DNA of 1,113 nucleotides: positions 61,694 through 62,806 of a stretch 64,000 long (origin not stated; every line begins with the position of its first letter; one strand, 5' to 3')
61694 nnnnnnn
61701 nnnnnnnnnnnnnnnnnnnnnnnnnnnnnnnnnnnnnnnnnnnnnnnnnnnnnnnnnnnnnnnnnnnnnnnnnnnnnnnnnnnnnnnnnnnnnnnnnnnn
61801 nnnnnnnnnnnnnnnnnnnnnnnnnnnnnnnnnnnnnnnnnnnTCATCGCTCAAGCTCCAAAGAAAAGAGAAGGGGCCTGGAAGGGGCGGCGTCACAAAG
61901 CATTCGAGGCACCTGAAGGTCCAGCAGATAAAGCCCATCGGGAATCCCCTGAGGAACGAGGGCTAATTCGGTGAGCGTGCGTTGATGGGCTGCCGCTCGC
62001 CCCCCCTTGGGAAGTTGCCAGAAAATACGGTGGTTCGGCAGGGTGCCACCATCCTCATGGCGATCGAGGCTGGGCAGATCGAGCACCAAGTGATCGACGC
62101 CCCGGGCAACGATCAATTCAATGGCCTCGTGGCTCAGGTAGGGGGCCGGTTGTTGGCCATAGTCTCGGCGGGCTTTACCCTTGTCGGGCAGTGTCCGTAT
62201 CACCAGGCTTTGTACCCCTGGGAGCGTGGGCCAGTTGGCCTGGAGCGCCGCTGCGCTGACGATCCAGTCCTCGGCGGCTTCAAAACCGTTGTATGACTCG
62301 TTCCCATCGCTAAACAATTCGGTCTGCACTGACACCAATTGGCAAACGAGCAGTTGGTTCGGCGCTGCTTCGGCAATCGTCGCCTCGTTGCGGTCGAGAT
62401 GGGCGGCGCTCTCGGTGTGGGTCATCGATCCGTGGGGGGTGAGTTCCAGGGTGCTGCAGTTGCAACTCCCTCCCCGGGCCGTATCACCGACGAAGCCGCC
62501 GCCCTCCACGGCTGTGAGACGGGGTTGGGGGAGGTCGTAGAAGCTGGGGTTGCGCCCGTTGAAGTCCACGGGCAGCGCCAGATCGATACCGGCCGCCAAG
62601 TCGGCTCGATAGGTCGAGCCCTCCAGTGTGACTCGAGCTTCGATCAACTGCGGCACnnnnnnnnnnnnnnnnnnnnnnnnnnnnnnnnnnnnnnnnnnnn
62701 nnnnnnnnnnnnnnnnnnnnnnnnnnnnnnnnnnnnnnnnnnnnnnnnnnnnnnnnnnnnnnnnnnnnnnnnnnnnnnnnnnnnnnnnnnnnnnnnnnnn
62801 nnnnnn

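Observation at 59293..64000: Eukaryote-like kynurenine pathway operon (HAAO-ACMSD-KynB-KynU-KMO) carrying the ACMSD branch and lacking TDO in the window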

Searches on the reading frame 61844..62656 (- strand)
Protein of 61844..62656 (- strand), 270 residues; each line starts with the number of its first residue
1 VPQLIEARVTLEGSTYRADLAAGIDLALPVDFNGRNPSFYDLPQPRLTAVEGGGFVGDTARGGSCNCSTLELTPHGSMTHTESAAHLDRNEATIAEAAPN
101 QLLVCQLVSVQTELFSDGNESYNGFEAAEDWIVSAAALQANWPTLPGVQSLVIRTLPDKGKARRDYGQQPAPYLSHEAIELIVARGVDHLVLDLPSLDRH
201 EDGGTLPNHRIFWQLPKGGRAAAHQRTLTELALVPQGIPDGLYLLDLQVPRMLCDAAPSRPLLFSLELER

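Call 4: search_protein_families(library=pfam, proteins=[window:61844-62656:-])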
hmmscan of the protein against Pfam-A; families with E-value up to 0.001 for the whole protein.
window:61844-62656:- (270 aa): 1 family
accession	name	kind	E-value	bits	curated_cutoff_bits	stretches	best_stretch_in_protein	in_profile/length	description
PF04199.19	Cyclase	-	2.4e-09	38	23.1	1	25-199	2-142/142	Putative cyclase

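Call 5: search_protein_families(library=ncbifam, proteins=[window:61844-62656:-])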
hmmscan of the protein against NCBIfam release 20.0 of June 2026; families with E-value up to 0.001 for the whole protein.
window:61844-62656:- (270 aa): 0 families

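Call 16: search_solved_structures(query=window:61844-62656:-, max_evalue=1, show_alignments=3)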
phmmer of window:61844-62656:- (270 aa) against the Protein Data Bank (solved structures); distinct sequences matched with E-value up to 1: 11.
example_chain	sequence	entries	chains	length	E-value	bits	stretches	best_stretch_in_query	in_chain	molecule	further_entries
1oqr_A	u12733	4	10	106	0.32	13.3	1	55-109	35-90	Putidaredoxin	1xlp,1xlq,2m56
3w9c_B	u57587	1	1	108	0.33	13.3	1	55-109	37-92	Putidaredoxin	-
6nbl_C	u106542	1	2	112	0.41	13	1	55-109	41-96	Putidaredoxin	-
4jwu_C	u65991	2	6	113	0.42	12.9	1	55-109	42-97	Putidaredoxin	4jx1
1oqq_A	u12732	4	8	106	0.44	12.9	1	55-109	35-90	Putidaredoxin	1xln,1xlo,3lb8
1r7s_A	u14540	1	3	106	0.44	12.9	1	55-109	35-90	Putidaredoxin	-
1put_A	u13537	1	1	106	0.45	12.8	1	55-109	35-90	PUTIDAREDOXIN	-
1pdx_A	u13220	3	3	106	0.45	12.8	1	55-109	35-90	PROTEIN (PUTIDAREDOXIN) | Putidaredoxin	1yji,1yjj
5gxg_B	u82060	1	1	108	0.46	12.8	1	55-109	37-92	Putidaredoxin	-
4jws_C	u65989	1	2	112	0.5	12.7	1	55-109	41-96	Putidaredoxin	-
1gpx_A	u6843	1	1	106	0.61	12.4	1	55-109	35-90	PUTIDAREDOXIN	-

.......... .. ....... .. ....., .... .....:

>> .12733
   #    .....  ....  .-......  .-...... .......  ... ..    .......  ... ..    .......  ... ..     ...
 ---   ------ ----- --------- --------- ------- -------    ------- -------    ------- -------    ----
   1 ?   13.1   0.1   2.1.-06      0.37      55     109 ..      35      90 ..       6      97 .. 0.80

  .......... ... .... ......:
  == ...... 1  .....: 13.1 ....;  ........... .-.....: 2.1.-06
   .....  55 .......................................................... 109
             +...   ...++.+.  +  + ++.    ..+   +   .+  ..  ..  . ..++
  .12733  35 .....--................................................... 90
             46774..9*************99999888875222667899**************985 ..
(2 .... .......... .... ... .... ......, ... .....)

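Call 18: find_homologous_proteins(query=window:61844-62656:-, max_evalue=0.001)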
Query window:61844-62656:- (270 aa): 1167 proteins with E <= 0.001 among 3849 candidates; the best 120 are listed.
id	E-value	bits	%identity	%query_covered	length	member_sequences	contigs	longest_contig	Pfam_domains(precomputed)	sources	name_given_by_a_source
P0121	6.4e-179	611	100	100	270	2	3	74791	PF04199.20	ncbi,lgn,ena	-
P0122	3.0e-151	520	84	100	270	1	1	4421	PF04199.20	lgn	-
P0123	2.4e-134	465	78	98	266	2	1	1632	PF04199.20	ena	-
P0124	6.4e-131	453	74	100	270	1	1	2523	PF04199.20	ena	-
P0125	2.8e-129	448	74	99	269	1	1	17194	PF04199.20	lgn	-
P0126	1.3e-122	426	70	99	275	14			PF04199.20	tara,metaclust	tara:strand:- start:599 stop:1426 length:828 start_codon:yes stop_codon:yes gene_type:complete|metac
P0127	2.0e-63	232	47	97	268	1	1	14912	PF04199.20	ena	-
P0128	2.5e-63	232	46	96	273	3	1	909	PF04199.20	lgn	-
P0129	4.1e-63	231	48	97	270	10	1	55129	PF04199.20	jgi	jgi:arylformamidase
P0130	2.1e-62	229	45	97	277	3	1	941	PF04199.20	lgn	-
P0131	2.9e-62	228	45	99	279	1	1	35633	PF04199.20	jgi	jgi:arylformamidase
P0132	4.4e-62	228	46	97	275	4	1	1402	PF04199.20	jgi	jgi:arylformamidase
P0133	5.1e-62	228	46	97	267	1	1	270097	PF04199.20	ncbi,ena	-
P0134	5.2e-62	227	46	96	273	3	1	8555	PF04199.20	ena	-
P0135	5.7e-62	227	46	97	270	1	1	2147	PF04199.20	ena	-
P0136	1.2e-61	226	43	99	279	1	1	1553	PF04199.20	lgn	-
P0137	3.8e-61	225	44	95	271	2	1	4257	PF04199.20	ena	-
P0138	4.8e-61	224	45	97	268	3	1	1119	PF04199.20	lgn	-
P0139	5.1e-61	224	45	97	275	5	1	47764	PF04199.20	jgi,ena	-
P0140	7.3e-61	224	46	97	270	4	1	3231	PF04199.20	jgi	jgi:arylformamidase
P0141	1.2e-60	223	47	94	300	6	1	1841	PF04199.20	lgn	-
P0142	1.3e-60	223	45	97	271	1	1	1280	PF04199.20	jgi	jgi:arylformamidase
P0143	1.3e-60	223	43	97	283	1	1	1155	PF04199.20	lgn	-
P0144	1.5e-60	223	46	97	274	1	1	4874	PF04199.20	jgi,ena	-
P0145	1.8e-60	222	44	99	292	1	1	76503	PF04199.20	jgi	jgi:kynurenine formamidase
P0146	1.9e-60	222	46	95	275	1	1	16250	PF04199.20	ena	-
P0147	2.1e-60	222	45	97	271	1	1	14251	PF04199.20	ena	-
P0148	2.7e-60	222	45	97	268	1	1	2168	PF04199.20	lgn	-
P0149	2.8e-60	222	45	95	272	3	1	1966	PF04199.20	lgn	-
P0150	2.9e-60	222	45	97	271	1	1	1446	PF04199.20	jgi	jgi:kynurenine formamidase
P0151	4.2e-60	221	45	96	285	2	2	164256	PF04199.20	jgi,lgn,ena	-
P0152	5.9e-60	221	45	97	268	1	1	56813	PF04199.20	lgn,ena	-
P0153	8.2e-60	220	46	97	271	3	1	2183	PF04199.20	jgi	jgi:arylformamidase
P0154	9.5e-60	220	44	96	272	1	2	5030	PF04199.20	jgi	jgi:arylformamidase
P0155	1.1e-59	220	44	99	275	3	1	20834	PF04199.20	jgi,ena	-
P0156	1.2e-59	220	44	97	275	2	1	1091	PF04199.20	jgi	jgi:hypothetical protein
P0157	1.3e-59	220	44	98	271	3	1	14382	PF04199.20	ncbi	-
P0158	1.3e-59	220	44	97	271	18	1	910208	PF04199.20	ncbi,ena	-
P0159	1.9e-59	219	46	97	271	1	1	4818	PF04199.20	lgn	-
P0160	2.6e-59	219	45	95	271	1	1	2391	PF04199.20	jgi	jgi:arylformamidase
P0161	3.7e-59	218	46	97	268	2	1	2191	PF04199.20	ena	-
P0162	4.0e-59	218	45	97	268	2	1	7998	PF04199.20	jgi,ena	-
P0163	5.8e-59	217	43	96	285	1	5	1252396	PF04199.20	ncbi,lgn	-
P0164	8.5e-59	217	46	97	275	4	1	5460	PF04199.20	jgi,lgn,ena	-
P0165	8.7e-59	217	45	95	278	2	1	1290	PF04199.20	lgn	-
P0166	9.0e-59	217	43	95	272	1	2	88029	PF04199.20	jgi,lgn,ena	-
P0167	9.1e-59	217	43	96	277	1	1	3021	PF04199.20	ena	-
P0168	1.0e-58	217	43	95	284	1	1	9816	PF04199.20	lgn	-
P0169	1.1e-58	217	44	97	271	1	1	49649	PF04199.20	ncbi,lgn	-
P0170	1.4e-58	216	42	98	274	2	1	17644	PF04199.20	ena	-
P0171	1.5e-58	216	44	96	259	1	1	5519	PF04199.20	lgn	-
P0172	1.6e-58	216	44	97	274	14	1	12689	PF04199.20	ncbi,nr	ncbi:MAG TPA: cyclase family protein [Steroidobacteraceae bacterium]|nr:cyclase family protein [Ster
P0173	1.6e-58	216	46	96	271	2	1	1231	PF04199.20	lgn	-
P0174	1.8e-58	216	45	96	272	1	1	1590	PF04199.20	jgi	-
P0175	1.8e-58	216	44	97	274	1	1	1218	PF04199.20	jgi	jgi:kynurenine formamidase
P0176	1.8e-58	216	45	96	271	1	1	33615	PF04199.20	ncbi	-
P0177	2.1e-58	216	45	96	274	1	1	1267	PF04199.20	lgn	-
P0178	2.3e-58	216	42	97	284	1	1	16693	PF04199.20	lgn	-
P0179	2.5e-58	215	44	96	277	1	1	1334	PF04199.20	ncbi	-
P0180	2.8e-58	215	42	97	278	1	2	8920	PF04199.20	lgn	-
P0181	2.9e-58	215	45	97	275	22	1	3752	PF04199.20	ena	-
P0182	2.9e-58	215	45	97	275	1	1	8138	PF04199.20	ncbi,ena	-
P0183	3.1e-58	215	43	97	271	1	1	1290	PF04199.20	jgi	jgi:arylformamidase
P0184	4.2e-58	215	44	97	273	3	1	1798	PF04199.20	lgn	-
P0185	4.9e-58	214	43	97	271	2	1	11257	PF04199.20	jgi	jgi:arylformamidase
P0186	5.5e-58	214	42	96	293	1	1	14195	PF04199.20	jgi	jgi:arylformamidase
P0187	8.6e-58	214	46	94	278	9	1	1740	PF04199.20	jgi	jgi:arylformamidase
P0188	9.3e-58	214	45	97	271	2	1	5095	PF04199.20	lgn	-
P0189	9.6e-58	213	44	99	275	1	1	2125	PF04199.20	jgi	jgi:kynurenine formamidase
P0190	9.8e-58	213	44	96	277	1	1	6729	PF04199.20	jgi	jgi:kynurenine formamidase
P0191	1.2e-57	213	43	97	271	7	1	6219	PF04199.20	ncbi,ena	-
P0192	1.3e-57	213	46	95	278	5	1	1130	PF04199.20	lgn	-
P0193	1.4e-57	213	43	97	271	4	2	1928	PF04199.20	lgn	-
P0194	1.5e-57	213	44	94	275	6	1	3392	PF04199.20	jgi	jgi:arylformamidase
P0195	1.5e-57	213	44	97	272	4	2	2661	PF04199.20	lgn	-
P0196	1.6e-57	213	42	99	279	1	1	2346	PF04199.20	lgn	-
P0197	1.6e-57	213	46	95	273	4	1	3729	PF04199.20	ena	-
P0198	1.7e-57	213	42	96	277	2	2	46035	PF04199.20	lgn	-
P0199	1.7e-57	213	44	100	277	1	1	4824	PF04199.20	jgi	jgi:kynurenine formamidase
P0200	1.8e-57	213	45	97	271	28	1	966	PF04199.20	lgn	-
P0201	2.0e-57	212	44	97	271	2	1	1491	PF04199.20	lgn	-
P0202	2.1e-57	212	46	97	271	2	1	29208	PF04199.20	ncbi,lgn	-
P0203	2.3e-57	212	46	95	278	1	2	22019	PF04199.20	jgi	jgi:arylformamidase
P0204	2.3e-57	212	46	93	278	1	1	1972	PF04199.20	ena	-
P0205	2.4e-57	212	45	95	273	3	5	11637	PF04199.20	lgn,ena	-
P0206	2.9e-57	212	45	96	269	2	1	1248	PF04199.20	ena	-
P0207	3.9e-57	211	45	96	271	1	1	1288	PF04199.20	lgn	-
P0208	4.3e-57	211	44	96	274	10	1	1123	PF04199.20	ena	-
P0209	4.5e-57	211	45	96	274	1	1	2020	PF04199.20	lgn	-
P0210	4.6e-57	211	44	97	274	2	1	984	PF04199.20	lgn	-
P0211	4.9e-57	211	46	98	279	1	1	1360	PF04199.20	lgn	-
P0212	4.9e-57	211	41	97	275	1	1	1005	PF04199.20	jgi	jgi:kynurenine formamidase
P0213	5.0e-57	211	45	95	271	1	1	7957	PF04199.20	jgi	jgi:kynurenine formamidase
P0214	6.2e-57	211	44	96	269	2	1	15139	PF04199.20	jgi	-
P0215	6.9e-57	211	43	96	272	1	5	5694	PF04199.20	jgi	jgi:arylformamidase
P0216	7.9e-57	211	45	97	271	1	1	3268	PF04199.20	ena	-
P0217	8.9e-57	210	44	97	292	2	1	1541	PF04199.20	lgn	-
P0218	9.7e-57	210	45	97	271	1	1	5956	PF04199.20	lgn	-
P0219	9.8e-57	210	40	94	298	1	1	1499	PF04199.20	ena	-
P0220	1.1e-56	210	43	97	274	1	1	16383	PF04199.20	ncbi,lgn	-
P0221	1.2e-56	210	44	97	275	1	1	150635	PF04199.20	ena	-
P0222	1.3e-56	210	44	96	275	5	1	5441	PF04199.20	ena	-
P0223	1.3e-56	210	44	97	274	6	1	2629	PF04199.20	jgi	jgi:kynurenine formamidase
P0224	1.4e-56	210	43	97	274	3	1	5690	PF04199.20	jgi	jgi:kynurenine formamidase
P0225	1.4e-56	210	44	90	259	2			PF04199.20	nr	nr:cyclase family protein [Natronospira proteinivora]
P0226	1.6e-56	209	44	97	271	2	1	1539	PF04199.20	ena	-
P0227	1.6e-56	209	43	97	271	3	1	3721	PF04199.20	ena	-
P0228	1.7e-56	209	45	97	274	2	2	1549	PF04199.20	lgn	-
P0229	1.8e-56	209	45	95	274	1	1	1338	PF04199.20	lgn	-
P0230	1.8e-56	209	44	96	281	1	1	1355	PF04199.20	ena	-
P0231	2.0e-56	209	44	97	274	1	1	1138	PF04199.20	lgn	-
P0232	2.1e-56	209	47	90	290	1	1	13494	PF04199.20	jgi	jgi:kynurenine formamidase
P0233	2.7e-56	209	43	97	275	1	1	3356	PF04199.20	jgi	-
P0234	3.1e-56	209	43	97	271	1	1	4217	PF04199.20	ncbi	ncbi:MAG: cyclase family protein [Steroidobacteraceae bacterium]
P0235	3.4e-56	208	44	97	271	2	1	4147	PF04199.20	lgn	-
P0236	3.9e-56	208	45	96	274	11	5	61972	PF04199.20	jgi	jgi:arylformamidase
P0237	4.0e-56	208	43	96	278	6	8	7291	PF04199.20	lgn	-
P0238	4.1e-56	208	44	96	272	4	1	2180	PF04199.20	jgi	jgi:kynurenine formamidase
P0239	4.1e-56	208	43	96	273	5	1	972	PF04199.20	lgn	-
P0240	4.2e-56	208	43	96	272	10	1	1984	PF04199.20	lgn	-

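Call 19: find_encoding_contigs(protein=P0121, flank=10000, max_places=4)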
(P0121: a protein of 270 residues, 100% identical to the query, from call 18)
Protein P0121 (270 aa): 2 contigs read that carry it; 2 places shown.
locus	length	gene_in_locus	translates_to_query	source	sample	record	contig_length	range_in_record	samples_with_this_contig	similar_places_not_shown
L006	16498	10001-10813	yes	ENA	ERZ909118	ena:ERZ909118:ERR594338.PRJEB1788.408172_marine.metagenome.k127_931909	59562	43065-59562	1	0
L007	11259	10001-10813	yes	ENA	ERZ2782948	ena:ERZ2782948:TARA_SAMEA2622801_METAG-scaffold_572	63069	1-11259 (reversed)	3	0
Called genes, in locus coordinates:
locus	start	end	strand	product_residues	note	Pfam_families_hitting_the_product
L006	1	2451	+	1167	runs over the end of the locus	PF05378:Hydant_A_N, PF01968:Hydantoinase_A, PF02538:Hydantoinase_B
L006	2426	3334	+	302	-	PF03301:Trp_dioxygenase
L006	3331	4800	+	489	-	PF00171:Aldedh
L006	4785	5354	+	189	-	-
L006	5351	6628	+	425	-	PF12483:GIDE, PF04011:LemA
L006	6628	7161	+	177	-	-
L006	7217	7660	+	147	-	PF01042:Ribonuc_L-PSP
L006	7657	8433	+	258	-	PF01557:FAA_hydrolase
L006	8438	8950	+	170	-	PF06052:3-HAO, PF07883:Cupin_2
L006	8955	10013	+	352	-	PF04909:Amidohydro_2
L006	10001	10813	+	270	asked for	PF04199:Cyclase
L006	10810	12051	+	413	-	PF00266:Aminotran_5, PF22580:KYNU_C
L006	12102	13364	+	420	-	PF01494:FAD_binding_3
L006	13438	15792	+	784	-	PF00072:Response_reg, PF00512:HisKA, PF02518:HATPase_c, PF00072:Response_reg, PF01627:Hpt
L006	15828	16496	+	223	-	?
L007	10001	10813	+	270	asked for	PF04199:Cyclase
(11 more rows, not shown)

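Call 33: search_protein_families(library=pfam, max_evalue=0.00001, proteins=[L006:4785-5354:+, L006:5351-6628:+, L006:6628-7161:+, L006:7217-7660:+, L006:7657-8433:+])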
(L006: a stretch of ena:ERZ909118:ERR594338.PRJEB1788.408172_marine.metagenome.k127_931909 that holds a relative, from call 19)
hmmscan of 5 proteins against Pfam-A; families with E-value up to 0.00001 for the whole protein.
L006:4785-5354:+ (189 aa): 0 families

L006:5351-6628:+ (425 aa): 2 families
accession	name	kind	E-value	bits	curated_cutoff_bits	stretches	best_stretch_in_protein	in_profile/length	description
PF04011.17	LemA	-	3.2e-31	108.6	26.2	1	281-417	3-149/149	LemA family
PF12483.13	GIDE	-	6.9e-14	52.1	23.6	1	84-226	8-152/160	E3 Ubiquitin ligase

L006:6628-7161:+ (177 aa): 0 families

L006:7217-7660:+ (147 aa): 1 family
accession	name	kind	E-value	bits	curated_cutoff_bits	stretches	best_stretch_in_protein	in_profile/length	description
PF01042.26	Ribonuc_L-PSP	-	2.1e-25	89.5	27.3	1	15-140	3-119/121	Endoribonuclease L-PSP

L006:7657-8433:+ (258 aa): 1 family
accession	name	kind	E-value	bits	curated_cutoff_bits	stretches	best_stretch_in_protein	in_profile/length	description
PF01557.24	FAA_hydrolase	-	5.9e-11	42.9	23.9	1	84-253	40-210/214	Fumarylacetoacetate (FAA) hydrolase C-terminal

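Call 40: predict_structure(alignment_id=A2)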
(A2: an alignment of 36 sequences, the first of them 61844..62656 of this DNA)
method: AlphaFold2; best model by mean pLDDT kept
length: 270 residues; sequences in the alignment: 36
mean_pLDDT: 93.1   pTM: 0.92
mean pLDDT of the five models: 93.1, 92.3, 91.8, 90.5, 83.7
residues with pLDDT >= 90: 214; 70-90: 53; 50-70: 3; < 50: 0
segments of 3 or more residues with pLDDT < 50: none
pLDDT, mean of each block of 10 residues (from residue 1): 81 95 95 87 91 91 92 89 94 95 97 96 91 98 94 94 86 97 97 95 92 90 94 95 97 95 96
secondary structure, 60 per line:
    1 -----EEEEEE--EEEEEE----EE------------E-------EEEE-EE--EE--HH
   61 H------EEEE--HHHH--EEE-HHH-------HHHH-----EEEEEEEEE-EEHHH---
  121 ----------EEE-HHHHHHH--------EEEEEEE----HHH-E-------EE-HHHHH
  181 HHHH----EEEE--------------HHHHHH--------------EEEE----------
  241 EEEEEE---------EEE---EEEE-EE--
elements in order: E6-11 E14-19 E46-49 E68-71 H74-77 E80-82 H94-97 E103-111 E131-133 H135-141 E150-156 H176-184 E189-192 H207-212 E227-230 E241-246 E256-258 E262-265

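Call 42: fold_search(model_id=the predicted structure, library=pdb)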
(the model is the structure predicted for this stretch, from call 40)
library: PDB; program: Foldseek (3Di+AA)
matches with E <= 10: 229; with E <= 0.001: 34
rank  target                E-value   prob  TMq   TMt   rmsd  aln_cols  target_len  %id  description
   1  4cog_A                3.7e-14  1.00  0.61  0.78   3.9       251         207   20  Crystal structure of kynurenine formamidase from Burkholderia cenocepacia (released 2014-04-02)
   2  4cob_A                5.6e-13  1.00  0.59  0.76   4.4       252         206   18  Crystal structure kynurenine formamidase from Pseudomonas aeruginosa (released 2014-04-02)
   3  4co9_C                3.0e-12  1.00  0.65  0.84   3.5       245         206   18  Crystal structure of kynurenine formamidase from Bacillus anthracis (released 2014-04-02)
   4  4co9_A                4.9e-12  1.00  0.65  0.83   3.5       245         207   18  Crystal structure of kynurenine formamidase from Bacillus anthracis (released 2014-04-02)
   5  1r61_A                6.6e-12  1.00  0.57  0.73   4.9       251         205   17  The structure of predicted metal-dependent hydrolase from Bacillus stearothermophilus (released 2004-03-30)
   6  8hmo_C                3.0e-11  1.00  0.60  0.78   4.2       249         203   16  Crystal Structure of metal-dependent hydrolase complexed with manganese from Bacillus smithii (released 2023-12-06)
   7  8hmo_E                3.4e-11  1.00  0.60  0.78   4.1       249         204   16  Crystal Structure of metal-dependent hydrolase complexed with manganese from Bacillus smithii (released 2023-12-06)
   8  3krv_A                6.5e-11  1.00  0.57  0.75   4.8       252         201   16  The Structure Of Potential Metal-Dependent Hydrolase With Cyclase Activity (released 2010-01-05)
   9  8hmo_A                6.9e-11  1.00  0.60  0.77   4.2       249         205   16  Crystal Structure of metal-dependent hydrolase complexed with manganese from Bacillus smithii (released 2023-12-06)
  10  8hmo_F                1.1e-10  1.00  0.60  0.78   4.1       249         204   16  Crystal Structure of metal-dependent hydrolase complexed with manganese from Bacillus smithii (released 2023-12-06)
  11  4m8d_B                1.4e-10  1.00  0.53  0.54   5.9       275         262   15  Crystal structure of an isatin hydrolase bound to product analogue thioisatinate (released 2014-06-18)
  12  8f9x_A                1.5e-10  1.00  0.61  0.70   4.7       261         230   16  Cyclase-Phosphotriesterase from Ruegeria pomeroyi DSS-3 (released 2023-12-06)
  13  8f9x_D                2.0e-10  1.00  0.59  0.70   4.7       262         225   18  Cyclase-Phosphotriesterase from Ruegeria pomeroyi DSS-3 (released 2023-12-06)
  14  4m8d_A                2.2e-10  1.00  0.55  0.56   5.7       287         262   14  Crystal structure of an isatin hydrolase bound to product analogue thioisatinate (released 2014-06-18)
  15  3krv_B                2.3e-10  1.00  0.59  0.77   4.0       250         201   15  The Structure Of Potential Metal-Dependent Hydrolase With Cyclase Activity (released 2010-01-05)
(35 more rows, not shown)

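Call 48: search_solved_structures(query=L006:3331-4800:+, max_evalue=1e-100)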
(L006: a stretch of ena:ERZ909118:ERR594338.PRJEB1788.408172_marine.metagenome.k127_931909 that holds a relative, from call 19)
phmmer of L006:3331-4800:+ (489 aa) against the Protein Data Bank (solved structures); distinct sequences matched with E-value up to 1e-100: 60.
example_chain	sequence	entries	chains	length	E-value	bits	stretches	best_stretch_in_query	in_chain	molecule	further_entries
4i1w_A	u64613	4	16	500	1.8e-197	660.4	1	10-489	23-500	2-aminomuconate 6-semialdehyde dehydrogenase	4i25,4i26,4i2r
4npi_A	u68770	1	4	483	1.8e-197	660.4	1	10-489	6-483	2-aminomuconate 6-semialdehyde dehydrogenase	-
5kj5_A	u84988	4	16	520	1.1e-196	657.9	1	10-489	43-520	2-aminomuconate 6-semialdehyde dehydrogenase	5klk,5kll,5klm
4oe2_A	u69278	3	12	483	1.3e-196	657.6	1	10-489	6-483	2-aminomuconate 6-semialdehyde dehydrogenase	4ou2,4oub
5kln_A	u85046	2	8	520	2.9e-196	656.4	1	10-489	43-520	2-aminomuconate 6-semialdehyde dehydrogenase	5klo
7bzv_A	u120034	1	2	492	2.7e-192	643.3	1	5-488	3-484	2-aminomuconic 6-semialdehyde dehydrogenase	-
4u3w_A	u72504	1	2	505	5.4e-191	639.1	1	10-488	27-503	2-aminomuconate 6-semialdehyde dehydrogenase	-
4o6r_A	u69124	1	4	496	2e-122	412.9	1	8-487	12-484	Aldehyde Dehydrogenase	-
4go3_A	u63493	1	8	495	7.8e-119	401.1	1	8-487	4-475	Putative gamma-hydroxymuconic semialdehyde dehydrogenase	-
4go4_A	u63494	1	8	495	7.9e-119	401.1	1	8-487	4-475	Putative gamma-hydroxymuconic semialdehyde dehydrogenase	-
5gtk_A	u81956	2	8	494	1.6e-118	400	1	8-487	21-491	Betaine-aldehyde dehydrogenase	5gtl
5gt6_A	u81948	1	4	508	1.8e-118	399.8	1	8-487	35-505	Betaine-aldehyde dehydrogenase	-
4qf6_A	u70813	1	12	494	8.1e-118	397.7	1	8-487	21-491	Aldehyde dehydrogenase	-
4qet_A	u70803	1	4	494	1.5e-117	396.9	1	8-487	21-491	Aldehyde dehydrogenase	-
6vr6_A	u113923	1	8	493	2.5e-116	392.8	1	26-488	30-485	4-trimethylaminobutyraldehyde dehydrogenase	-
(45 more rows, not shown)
